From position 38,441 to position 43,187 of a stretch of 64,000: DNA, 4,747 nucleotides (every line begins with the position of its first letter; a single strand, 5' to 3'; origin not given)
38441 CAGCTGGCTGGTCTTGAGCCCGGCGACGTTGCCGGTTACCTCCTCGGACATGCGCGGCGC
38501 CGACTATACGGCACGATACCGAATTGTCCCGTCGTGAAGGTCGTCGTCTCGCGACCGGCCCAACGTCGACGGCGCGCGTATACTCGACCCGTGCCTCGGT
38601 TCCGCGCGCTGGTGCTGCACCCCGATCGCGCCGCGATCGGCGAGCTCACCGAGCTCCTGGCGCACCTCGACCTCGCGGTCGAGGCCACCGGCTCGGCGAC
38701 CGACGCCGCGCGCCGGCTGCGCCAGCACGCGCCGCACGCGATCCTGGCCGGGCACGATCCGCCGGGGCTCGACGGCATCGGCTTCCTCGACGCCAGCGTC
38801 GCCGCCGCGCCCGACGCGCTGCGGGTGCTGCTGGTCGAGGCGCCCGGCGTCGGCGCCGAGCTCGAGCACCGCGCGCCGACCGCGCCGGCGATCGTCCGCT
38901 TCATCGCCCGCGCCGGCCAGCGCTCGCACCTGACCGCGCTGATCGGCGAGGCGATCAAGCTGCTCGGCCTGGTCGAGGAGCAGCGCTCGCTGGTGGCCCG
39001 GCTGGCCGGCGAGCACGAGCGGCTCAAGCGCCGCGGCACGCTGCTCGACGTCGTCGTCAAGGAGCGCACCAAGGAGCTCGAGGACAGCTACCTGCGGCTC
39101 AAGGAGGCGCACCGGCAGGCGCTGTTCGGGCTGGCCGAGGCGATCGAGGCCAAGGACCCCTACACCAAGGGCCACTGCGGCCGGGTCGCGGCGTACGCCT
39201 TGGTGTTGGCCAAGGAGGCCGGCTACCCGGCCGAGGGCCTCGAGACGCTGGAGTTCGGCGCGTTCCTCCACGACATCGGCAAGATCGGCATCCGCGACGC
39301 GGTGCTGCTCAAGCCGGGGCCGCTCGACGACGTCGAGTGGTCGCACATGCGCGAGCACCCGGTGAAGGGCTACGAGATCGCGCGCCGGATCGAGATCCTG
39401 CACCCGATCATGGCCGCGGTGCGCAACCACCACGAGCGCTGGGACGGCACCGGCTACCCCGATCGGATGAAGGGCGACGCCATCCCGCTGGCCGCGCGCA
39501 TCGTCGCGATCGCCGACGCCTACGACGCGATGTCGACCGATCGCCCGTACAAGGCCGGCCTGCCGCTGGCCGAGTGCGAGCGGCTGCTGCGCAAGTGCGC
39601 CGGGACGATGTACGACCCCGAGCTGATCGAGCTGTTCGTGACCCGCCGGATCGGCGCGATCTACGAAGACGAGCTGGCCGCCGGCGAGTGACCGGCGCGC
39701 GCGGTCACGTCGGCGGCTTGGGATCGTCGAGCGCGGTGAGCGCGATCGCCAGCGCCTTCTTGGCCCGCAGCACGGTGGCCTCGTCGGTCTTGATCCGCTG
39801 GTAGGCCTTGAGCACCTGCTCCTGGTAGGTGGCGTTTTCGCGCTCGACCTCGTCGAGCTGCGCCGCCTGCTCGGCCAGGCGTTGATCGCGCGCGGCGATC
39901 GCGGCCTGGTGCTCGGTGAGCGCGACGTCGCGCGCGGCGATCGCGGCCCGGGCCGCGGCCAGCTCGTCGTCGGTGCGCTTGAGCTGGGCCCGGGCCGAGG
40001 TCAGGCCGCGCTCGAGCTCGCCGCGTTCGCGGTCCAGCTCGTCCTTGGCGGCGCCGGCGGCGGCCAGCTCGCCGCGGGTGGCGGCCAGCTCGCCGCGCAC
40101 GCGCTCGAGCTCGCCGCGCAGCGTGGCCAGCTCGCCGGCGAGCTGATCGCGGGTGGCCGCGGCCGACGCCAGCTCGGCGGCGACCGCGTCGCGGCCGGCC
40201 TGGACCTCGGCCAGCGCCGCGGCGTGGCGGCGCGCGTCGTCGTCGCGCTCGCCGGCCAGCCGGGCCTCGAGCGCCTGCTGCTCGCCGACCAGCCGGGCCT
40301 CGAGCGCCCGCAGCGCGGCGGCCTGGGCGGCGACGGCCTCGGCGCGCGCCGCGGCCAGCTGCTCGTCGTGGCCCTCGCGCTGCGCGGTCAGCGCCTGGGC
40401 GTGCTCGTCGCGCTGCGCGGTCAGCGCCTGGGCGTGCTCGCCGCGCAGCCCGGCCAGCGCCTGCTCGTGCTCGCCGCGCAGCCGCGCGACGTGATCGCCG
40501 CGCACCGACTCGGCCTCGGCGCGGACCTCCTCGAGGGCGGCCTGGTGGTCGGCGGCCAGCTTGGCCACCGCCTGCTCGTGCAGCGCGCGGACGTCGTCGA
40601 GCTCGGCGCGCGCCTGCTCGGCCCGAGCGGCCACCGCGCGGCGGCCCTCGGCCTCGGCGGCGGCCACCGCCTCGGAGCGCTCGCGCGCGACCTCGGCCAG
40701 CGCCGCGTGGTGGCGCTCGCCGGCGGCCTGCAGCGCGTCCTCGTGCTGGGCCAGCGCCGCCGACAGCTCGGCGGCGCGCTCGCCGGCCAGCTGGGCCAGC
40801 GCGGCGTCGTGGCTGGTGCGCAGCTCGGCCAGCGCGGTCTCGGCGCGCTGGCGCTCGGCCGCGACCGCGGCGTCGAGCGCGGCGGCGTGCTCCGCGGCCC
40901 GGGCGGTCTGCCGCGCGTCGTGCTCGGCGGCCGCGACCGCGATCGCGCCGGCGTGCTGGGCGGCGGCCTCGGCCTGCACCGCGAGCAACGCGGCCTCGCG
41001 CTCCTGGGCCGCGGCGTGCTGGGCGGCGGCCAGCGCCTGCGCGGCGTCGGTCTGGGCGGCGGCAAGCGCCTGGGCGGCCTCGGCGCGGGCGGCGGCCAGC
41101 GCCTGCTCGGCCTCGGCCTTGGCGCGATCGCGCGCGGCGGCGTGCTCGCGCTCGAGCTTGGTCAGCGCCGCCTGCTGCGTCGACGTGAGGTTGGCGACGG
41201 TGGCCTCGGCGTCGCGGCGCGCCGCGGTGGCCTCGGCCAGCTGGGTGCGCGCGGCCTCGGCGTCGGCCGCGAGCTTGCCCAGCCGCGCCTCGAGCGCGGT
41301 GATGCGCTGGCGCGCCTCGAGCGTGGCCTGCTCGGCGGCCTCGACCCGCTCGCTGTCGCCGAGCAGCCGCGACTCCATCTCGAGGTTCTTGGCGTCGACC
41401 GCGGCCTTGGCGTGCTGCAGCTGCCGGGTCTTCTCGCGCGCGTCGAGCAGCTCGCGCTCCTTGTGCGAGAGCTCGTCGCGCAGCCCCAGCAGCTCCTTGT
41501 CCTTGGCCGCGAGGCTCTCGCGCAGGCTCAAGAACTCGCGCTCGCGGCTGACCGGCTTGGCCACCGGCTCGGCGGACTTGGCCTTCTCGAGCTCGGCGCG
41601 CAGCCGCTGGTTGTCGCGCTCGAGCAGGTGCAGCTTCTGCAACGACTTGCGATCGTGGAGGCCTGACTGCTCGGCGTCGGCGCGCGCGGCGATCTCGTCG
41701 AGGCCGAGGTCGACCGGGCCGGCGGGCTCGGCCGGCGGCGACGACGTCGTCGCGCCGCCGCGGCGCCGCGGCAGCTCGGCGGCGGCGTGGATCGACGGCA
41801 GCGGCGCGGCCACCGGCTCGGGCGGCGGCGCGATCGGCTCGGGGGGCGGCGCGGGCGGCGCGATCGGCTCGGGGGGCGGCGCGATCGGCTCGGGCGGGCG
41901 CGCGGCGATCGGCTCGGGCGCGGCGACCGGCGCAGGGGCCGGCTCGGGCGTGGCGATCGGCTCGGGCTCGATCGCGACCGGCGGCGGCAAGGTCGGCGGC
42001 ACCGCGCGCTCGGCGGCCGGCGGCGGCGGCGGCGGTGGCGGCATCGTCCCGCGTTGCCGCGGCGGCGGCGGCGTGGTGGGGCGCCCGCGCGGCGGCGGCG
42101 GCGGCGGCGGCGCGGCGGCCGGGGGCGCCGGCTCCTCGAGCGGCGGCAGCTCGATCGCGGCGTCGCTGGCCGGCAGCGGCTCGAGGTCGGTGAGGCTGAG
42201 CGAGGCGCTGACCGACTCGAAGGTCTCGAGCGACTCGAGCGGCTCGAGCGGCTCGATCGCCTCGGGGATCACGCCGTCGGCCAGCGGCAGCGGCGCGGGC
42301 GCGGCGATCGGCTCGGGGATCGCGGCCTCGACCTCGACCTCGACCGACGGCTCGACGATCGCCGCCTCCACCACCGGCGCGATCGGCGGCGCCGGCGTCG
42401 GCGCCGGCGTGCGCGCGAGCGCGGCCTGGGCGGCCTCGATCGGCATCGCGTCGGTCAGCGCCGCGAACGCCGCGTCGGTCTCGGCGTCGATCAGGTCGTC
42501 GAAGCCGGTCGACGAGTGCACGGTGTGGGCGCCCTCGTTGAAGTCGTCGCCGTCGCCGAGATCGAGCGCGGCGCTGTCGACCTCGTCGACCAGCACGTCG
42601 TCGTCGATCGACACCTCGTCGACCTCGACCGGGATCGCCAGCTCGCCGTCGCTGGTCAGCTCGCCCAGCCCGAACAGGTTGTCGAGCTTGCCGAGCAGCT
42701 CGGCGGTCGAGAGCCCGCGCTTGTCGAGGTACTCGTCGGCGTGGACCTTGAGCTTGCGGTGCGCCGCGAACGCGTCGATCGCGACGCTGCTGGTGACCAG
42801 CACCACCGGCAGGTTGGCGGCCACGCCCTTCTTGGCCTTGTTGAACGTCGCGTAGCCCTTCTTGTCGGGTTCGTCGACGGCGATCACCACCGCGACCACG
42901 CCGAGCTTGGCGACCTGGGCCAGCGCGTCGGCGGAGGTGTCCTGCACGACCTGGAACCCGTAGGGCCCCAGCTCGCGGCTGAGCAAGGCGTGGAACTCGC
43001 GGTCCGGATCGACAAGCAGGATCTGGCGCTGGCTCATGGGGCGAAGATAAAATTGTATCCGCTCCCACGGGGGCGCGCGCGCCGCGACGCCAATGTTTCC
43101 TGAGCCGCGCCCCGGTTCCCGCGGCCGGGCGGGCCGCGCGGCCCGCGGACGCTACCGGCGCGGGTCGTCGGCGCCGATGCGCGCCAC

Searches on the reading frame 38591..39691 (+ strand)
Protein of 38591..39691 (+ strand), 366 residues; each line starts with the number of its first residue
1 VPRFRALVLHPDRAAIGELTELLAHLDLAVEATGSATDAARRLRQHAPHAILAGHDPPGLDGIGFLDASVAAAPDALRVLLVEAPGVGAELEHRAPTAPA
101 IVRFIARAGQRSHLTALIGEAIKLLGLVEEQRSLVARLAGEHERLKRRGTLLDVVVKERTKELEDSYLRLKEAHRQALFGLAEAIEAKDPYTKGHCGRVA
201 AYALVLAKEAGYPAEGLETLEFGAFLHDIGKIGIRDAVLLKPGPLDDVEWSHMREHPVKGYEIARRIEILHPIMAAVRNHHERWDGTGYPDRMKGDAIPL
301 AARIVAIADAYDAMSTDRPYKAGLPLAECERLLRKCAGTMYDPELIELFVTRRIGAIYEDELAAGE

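Call 23: search_protein_families(library=pfam, proteins=[window:38591-39691:+], max_evalue=0.05)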
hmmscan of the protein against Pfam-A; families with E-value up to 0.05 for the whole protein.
window:38591-39691:+ (366 aa): 2 families
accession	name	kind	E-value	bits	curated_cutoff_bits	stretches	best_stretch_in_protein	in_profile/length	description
PF13487.12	HD_5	-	4.3e-32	111.6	27.2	1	182-345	4-170/170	HD domain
PF01966.28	HD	-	5.6e-23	81.9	22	1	194-314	3-116/116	HD domain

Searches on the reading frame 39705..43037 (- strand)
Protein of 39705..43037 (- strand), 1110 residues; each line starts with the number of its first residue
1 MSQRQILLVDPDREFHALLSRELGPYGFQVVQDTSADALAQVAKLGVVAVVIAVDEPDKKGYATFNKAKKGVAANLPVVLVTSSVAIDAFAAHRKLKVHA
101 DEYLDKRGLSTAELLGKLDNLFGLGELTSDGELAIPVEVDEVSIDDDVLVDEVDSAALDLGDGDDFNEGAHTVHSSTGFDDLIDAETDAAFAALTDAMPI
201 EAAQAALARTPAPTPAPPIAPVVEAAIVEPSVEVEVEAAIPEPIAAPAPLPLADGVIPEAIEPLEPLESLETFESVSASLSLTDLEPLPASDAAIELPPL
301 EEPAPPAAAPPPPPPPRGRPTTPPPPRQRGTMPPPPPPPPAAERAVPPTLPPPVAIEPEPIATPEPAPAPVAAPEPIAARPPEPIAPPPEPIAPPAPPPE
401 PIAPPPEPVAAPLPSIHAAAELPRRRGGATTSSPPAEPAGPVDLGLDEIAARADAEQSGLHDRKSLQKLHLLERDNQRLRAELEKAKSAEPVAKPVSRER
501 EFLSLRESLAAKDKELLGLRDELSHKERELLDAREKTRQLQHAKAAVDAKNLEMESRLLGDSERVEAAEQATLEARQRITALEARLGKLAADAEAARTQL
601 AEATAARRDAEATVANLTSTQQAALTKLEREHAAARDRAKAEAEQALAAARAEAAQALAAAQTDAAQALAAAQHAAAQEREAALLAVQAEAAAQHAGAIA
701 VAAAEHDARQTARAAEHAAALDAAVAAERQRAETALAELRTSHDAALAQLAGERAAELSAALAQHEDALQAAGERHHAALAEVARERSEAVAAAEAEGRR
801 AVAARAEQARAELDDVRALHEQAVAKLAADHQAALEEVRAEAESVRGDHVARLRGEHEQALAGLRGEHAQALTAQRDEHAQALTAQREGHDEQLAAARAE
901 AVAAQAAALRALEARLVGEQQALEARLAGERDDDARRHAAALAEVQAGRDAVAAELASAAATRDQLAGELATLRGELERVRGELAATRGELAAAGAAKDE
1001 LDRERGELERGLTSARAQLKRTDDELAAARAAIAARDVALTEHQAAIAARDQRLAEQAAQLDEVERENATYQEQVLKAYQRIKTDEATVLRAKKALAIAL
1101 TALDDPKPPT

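Call 23: search_protein_families(library=pfam, proteins=[window:39705-43037:-], max_evalue=0.05)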
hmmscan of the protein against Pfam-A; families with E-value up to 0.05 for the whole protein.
window:39705-43037:- (1110 aa): 1 family
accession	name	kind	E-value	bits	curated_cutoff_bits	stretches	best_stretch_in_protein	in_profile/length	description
PF00072.30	Response_reg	-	0.00014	22.5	30.2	1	6-108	1-101/111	Response regulator receiver domain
